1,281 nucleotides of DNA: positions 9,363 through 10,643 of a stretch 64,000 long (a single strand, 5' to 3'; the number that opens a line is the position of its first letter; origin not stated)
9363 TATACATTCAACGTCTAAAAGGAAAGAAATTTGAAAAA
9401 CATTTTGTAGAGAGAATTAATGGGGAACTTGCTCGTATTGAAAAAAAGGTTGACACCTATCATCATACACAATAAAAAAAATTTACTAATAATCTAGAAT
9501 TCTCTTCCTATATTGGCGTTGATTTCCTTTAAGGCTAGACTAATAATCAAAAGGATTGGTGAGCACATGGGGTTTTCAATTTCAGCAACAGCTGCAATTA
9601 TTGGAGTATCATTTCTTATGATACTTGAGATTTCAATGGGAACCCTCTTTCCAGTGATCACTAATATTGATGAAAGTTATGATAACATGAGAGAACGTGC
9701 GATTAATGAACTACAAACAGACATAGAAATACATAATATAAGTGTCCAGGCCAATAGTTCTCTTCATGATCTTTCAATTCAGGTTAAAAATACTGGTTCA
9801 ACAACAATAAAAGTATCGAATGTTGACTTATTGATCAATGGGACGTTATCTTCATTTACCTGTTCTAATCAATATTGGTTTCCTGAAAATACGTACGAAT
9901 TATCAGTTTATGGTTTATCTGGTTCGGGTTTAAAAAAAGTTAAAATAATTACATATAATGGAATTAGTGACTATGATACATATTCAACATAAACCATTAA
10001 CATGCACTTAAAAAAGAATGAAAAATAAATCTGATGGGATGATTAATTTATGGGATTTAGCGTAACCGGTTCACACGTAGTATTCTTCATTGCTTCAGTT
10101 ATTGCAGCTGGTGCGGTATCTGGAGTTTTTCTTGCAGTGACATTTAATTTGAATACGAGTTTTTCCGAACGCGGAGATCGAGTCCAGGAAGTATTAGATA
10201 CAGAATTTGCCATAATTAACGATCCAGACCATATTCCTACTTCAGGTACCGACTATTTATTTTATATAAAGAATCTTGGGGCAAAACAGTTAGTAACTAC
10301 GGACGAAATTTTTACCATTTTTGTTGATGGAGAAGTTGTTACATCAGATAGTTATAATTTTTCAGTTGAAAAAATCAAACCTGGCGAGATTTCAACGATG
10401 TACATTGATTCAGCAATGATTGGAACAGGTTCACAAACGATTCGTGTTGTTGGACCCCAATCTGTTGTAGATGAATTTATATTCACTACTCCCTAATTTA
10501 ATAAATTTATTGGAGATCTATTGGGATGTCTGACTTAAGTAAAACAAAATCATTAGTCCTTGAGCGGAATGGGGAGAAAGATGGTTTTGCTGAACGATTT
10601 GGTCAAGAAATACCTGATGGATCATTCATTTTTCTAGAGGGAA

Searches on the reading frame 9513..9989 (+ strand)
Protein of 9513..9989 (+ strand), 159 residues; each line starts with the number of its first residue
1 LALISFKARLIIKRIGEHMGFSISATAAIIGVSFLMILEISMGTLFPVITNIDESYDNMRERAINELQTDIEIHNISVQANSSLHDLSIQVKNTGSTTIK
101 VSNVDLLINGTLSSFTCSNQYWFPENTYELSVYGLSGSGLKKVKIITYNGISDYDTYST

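Call 8: search_protein_families(library=pfam, proteins=[window:9513-9989:+])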
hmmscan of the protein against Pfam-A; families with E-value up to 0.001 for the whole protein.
window:9513-9989:+ (159 aa): 1 family
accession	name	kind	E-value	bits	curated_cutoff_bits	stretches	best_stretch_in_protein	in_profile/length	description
PF01917.21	Arch_flagellin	-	6.7e-08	33.5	29.5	1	24-152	4-157/162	Archaebacterial flagellin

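Call 65: search_protein_families(library=ncbifam, proteins=[window:9513-9989:+], max_evalue=0.01)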
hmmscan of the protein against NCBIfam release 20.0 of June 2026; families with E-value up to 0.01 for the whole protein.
window:9513-9989:+ (159 aa): 2 families
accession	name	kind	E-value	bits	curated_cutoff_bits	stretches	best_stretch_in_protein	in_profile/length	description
NF052590.1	ArlF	equivalog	1e-23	84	110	1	19-151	1-137/137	archaellum stator protein ArlF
NF052591.1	ArlG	equivalog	1.1e-10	41.7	110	1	22-146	3-138/148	archaellum stator protein ArlG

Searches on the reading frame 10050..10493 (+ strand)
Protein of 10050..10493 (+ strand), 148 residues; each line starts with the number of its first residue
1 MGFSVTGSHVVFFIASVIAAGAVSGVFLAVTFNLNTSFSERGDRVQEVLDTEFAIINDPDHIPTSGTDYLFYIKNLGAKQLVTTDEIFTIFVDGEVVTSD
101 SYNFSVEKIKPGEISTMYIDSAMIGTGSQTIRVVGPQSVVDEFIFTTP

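Call 8: search_protein_families(library=pfam, proteins=[window:10050-10493:+])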
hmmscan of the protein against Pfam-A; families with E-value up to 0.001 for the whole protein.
window:10050-10493:+ (148 aa): 1 family
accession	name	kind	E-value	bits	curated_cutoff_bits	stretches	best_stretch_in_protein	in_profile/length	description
PF01917.21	Arch_flagellin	-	7.9e-14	52.7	29.5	1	2-110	1-125/162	Archaebacterial flagellin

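Call 65: search_protein_families(library=ncbifam, proteins=[window:10050-10493:+], max_evalue=0.01)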
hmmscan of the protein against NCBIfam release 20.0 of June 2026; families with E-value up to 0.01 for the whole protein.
window:10050-10493:+ (148 aa): 2 families
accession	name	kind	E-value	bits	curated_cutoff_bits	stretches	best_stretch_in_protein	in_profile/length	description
NF052591.1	ArlG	equivalog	8.2e-24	84.3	110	1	4-134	3-138/148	archaellum stator protein ArlG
NF052590.1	ArlF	equivalog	2.5e-09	37.4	110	1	1-134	1-132/137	archaellum stator protein ArlF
